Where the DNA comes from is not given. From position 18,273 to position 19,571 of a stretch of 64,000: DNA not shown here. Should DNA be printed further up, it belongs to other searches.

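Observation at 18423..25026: Complete mevalonate operon with archaeal-type thiolase/HMG-CoA synthase/DUF35 triad in a bacterial, GC-rich block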

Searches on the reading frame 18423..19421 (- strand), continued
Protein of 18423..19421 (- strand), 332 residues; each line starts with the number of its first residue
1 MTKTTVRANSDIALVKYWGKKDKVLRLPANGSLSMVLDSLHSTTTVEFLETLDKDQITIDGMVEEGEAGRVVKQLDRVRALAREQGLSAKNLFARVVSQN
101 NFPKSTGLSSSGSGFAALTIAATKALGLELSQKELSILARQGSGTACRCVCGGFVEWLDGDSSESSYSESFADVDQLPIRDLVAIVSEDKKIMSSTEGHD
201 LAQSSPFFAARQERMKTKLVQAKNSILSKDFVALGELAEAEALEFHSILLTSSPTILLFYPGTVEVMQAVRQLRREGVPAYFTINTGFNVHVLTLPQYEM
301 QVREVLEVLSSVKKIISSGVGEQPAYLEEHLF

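Call 47: search_solved_structures(query=window:18426-19421:-, max_evalue=1e-45, show_alignments=5)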
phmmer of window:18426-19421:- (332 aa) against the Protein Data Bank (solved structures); distinct sequences matched with E-value up to 1e-45: 8.
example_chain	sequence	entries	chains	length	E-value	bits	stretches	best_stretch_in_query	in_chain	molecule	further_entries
6n0x_A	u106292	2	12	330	2e-70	240.8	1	3-330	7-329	Diphosphomevalonate decarboxylase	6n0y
6n0z_A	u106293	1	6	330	1e-69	238.5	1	3-330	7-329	Diphosphomevalonate decarboxylase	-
5v2l_A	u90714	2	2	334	2.6e-56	194.5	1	5-296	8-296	Mevalonate diphosphate decarboxylase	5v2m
6e2s_A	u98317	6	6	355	3.2e-56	194.2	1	5-296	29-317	Mevalonate diphosphate decarboxylase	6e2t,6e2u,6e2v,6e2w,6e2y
2hk2_A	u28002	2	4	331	1.6e-50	175.5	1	6-316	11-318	Diphosphomevalonate decarboxylase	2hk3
3qt5_A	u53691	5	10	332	9.4e-48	166.4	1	6-319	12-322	Mevalonate diphosphate decarboxylase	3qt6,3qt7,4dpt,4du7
3qt8_A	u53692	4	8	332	2.5e-47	165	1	6-319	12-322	Mevalonate diphosphate decarboxylase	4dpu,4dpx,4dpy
4dpw_A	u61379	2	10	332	2.5e-47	165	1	6-319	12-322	Mevalonate diphosphate decarboxylase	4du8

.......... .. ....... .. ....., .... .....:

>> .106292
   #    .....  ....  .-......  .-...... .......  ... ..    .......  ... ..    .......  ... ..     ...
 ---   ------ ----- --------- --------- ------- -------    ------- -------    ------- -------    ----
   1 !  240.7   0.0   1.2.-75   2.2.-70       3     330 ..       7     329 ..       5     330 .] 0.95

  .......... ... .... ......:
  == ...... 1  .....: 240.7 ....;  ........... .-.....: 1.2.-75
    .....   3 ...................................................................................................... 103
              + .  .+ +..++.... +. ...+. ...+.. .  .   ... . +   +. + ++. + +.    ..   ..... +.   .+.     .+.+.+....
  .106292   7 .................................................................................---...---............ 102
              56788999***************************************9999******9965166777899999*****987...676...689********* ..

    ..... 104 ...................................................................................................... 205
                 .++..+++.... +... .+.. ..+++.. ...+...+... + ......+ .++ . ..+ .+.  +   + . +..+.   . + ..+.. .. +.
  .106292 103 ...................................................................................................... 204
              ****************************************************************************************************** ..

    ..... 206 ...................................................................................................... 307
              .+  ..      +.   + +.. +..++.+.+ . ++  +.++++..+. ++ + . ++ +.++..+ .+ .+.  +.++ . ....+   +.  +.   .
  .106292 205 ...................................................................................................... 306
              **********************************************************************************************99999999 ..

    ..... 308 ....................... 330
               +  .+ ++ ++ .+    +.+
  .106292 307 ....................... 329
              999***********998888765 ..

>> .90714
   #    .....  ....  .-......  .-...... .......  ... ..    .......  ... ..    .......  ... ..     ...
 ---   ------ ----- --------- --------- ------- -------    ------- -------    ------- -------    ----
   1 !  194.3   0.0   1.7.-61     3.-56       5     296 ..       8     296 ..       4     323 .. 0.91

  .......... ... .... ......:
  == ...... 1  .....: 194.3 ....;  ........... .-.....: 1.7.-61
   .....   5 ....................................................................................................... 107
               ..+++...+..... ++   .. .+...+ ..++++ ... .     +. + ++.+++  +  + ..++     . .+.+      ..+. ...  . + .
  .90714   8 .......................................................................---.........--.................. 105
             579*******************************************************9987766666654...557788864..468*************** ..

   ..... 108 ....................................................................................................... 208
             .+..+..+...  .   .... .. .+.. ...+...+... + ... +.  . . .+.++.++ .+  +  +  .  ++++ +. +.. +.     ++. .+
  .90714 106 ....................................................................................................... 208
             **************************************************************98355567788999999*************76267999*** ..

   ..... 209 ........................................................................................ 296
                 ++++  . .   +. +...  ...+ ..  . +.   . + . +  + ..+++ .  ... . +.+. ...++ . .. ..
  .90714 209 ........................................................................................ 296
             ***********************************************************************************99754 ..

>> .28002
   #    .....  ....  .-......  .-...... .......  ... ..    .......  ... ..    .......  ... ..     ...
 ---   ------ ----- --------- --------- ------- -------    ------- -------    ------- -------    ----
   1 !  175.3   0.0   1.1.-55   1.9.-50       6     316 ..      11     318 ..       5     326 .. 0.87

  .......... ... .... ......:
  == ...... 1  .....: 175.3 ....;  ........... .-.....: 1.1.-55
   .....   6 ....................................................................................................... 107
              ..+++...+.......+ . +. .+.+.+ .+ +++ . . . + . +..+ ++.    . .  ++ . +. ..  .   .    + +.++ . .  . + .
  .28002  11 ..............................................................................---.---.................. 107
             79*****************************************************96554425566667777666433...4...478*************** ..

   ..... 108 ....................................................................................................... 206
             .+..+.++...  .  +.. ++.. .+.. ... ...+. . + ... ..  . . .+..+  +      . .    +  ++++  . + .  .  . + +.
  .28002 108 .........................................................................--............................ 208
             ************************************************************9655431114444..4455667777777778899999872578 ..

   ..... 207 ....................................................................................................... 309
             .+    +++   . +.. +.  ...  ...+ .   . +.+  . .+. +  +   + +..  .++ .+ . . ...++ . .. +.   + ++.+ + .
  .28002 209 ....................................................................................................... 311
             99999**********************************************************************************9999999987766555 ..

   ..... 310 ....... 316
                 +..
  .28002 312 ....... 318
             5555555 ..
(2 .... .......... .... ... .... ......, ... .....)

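Call 54: find_homologous_proteins(query=window:18426-19421:-, max_evalue=1e-30)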
Query window:18426-19421:- (332 aa): 2776 proteins with E <= 1e-30 among 8000 candidates; the best 120 are listed.
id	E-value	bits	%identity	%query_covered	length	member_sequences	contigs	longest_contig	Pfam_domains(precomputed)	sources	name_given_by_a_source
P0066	3.2e-209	711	100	100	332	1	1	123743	PF00288.33,PF18376.7,PF22700.3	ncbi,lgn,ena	-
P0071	1.7e-180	617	85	100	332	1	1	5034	PF00288.33,PF18376.7,PF22700.3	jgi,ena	-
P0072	3.4e-177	606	83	100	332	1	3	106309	PF00288.33,PF18376.7,PF22700.3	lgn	-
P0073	1.5e-176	604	84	100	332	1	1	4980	PF00288.33,PF18376.7,PF22700.3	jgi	jgi:diphosphomevalonate decarboxylase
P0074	9.8e-175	598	83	100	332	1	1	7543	PF00288.33,PF18376.7,PF22700.3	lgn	-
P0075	1.7e-168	578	78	100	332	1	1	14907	PF00288.33,PF18376.7,PF22700.3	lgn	-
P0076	4.1e-161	553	75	100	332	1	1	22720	PF00288.33,PF18376.7,PF22700.3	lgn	-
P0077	2.5e-160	551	75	100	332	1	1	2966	PF00288.33,PF18376.7,PF22700.3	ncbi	-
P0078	5.0e-159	547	75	100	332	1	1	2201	PF00288.33,PF18376.7,PF22700.3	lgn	-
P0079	6.7e-159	546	74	100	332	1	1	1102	PF00288.33,PF18376.7,PF22700.3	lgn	-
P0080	6.9e-159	546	74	100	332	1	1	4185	PF00288.33,PF18376.7,PF22700.3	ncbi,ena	-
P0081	7.2e-159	546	74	100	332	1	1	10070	PF00288.33,PF18376.7,PF22700.3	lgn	-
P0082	7.3e-159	546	75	100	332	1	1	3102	PF00288.33,PF18376.7,PF22700.3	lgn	-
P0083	9.3e-159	546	75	100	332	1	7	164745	PF00288.33,PF18376.7,PF22700.3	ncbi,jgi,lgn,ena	jgi:diphosphomevalonate decarboxylase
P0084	9.5e-159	546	75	100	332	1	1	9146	PF00288.33,PF18376.7,PF22700.3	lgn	-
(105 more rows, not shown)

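Call 78: search_protein_representatives(protein=window:18426-19421:-)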
Query: 332 residues. Proteins with E-value up to 0.001 (for the whole library): 3911; up to 1e-10: 2446; up to 1e-30: 744. The best 150 are listed.
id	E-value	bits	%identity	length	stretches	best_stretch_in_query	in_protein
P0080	2.2e-159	546.0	74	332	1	1-332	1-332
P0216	1.2e-88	313.8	63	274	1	1-258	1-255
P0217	5.9e-81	288.6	48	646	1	3-321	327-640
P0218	1.2e-79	284.3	50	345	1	3-332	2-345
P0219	1.0e-77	277.9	46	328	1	3-332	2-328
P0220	2.9e-75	269.9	43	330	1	2-332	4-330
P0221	9.0e-75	268.3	45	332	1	5-332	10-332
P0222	1.9e-74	267.2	46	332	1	3-317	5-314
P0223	3.8e-74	266.2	45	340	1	1-332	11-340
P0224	3.6e-71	256.5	46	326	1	3-317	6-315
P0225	4.8e-71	256.0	45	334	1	4-317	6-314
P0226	9.1e-71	255.1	46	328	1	3-332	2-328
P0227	1.4e-70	254.5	43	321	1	3-332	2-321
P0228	2.1e-69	250.6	43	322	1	3-322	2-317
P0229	3.9e-69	249.8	44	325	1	3-322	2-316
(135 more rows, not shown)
